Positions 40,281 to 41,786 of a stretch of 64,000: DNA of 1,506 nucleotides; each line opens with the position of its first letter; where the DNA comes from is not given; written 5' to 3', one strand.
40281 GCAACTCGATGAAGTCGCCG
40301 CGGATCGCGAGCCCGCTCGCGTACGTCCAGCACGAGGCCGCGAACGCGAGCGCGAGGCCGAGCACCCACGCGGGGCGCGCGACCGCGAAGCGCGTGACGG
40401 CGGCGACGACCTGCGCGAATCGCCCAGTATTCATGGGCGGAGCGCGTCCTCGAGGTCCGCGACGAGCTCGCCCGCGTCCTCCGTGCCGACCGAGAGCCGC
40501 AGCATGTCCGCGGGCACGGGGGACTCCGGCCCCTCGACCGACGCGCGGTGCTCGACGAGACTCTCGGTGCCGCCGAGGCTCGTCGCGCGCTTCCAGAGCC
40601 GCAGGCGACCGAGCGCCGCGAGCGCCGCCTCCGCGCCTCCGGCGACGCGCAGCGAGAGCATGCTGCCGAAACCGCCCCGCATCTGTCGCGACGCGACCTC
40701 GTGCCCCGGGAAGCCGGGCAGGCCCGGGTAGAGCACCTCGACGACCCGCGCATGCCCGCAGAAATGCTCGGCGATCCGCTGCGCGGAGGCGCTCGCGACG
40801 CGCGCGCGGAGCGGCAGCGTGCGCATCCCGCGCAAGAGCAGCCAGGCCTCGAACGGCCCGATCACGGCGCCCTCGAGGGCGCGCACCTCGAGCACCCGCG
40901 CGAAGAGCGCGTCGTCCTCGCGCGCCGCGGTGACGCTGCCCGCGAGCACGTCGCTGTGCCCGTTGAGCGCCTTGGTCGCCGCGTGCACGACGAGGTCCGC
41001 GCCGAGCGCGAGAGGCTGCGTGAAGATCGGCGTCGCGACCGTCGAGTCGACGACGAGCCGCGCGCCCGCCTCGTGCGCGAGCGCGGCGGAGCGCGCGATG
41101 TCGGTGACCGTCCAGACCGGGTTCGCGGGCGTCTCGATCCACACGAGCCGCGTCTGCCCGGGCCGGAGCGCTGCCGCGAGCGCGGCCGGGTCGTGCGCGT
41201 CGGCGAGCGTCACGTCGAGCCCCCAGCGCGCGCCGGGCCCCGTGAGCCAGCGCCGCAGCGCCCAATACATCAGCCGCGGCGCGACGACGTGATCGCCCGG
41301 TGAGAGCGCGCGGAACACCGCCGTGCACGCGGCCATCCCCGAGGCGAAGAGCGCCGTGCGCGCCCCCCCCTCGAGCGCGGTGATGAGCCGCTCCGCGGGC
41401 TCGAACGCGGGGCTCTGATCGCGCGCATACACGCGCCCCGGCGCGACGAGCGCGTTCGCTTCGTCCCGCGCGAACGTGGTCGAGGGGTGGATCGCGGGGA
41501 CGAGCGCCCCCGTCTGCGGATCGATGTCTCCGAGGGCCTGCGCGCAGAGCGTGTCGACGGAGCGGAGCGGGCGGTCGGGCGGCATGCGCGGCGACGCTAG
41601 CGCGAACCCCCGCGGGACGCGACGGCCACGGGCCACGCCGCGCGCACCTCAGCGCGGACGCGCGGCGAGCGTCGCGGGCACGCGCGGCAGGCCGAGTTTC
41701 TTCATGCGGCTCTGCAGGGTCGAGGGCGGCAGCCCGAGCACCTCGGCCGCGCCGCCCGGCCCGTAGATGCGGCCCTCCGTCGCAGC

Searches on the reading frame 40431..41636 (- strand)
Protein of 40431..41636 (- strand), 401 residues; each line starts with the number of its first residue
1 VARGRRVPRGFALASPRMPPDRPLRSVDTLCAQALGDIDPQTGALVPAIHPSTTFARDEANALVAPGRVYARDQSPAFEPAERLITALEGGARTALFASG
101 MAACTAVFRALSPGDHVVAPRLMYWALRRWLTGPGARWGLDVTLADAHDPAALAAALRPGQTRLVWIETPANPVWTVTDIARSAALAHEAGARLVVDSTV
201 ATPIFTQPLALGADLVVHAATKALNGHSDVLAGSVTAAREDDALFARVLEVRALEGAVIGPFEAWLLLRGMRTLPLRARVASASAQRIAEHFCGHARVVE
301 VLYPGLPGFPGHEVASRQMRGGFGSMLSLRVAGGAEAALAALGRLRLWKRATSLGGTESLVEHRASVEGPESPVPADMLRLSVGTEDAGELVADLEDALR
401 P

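Call 6: search_protein_families(library=pfam, proteins=[window:40431-41636:-])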
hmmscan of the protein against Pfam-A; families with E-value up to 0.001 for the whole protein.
window:40431-41636:- (401 aa): 1 family
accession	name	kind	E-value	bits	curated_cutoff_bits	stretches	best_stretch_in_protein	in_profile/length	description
PF01053.26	Cys_Met_Meta_PP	-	1.1e-96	324.2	27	1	28-399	1-380/381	Cys/Met metabolism PLP-dependent enzyme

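Call 7: search_protein_families(library=ncbifam, proteins=[window:40431-41636:-])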
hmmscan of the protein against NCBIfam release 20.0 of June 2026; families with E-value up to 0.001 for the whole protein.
window:40431-41636:- (401 aa): 46 families (the best 25 are shown)
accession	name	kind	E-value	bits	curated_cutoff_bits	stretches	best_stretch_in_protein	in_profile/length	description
NF005871.0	PRK07811.1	equivalog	1.1e-102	343.5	513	1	27-400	13-387/389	cystathionine gamma-synthase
NF005758.0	PRK07582.1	equivalog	8.2e-89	297.9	440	1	66-400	46-369/372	cystathionine gamma-lyase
NF005695.0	PRK07503.1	equivalog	8e-85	284.9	666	1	41-400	24-395/403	methionine gamma-lyase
TIGR01328.1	met_gam_lyase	equivalog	2.8e-84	283.3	549.7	1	29-400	6-389/391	methionine gamma-lyase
TIGR02080.1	O_succ_thio_ly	equivalog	3.3e-80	269.6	504.55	1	37-400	14-380/382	cystathionine gamma-synthase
NF005976.0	PRK08064.1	equivalog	5.2e-76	256.1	627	1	26-399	6-380/390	cystathionine beta-lyase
NF006347.0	PRK08574.1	equivalog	9.1e-76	255.1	477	1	41-400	16-383/385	cystathionine gamma-synthase family protein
NF004876.0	PRK06234.1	subfamily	1.2e-75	255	666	1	36-399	17-395/400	methionine gamma-lyase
TIGR01325.1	O_suc_HS_sulf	equivalog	1.5e-74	250.9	510.05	1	64-399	42-380/380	O-succinylhomoserine sulfhydrylase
NF006097.0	PRK08249.1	equivalog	1.6e-74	250.6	600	1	65-399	55-393/402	cystathionine gamma-synthase family protein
NF005810.0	PRK07671.1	equivalog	3.2e-74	250.2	594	1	38-399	14-376/377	bifunctional cystathionine gamma-lyase/homocysteine desulfhydrase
NF005961.0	PRK08045.1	equivalog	3.8e-71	239.8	690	1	38-400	16-381/386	cystathionine gamma-synthase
NF004821.0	PRK06176.1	equivalog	2.7e-70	237.1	642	1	39-399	15-376/380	cystathionine gamma-synthase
NF006003.0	PRK08133.1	equivalog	1e-69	235.2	522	1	65-399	55-394/396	O-succinylhomoserine sulfhydrylase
NF005696.0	PRK07504.1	equivalog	1.5e-67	228.1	675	1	66-400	55-394/397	O-succinylhomoserine sulfhydrylase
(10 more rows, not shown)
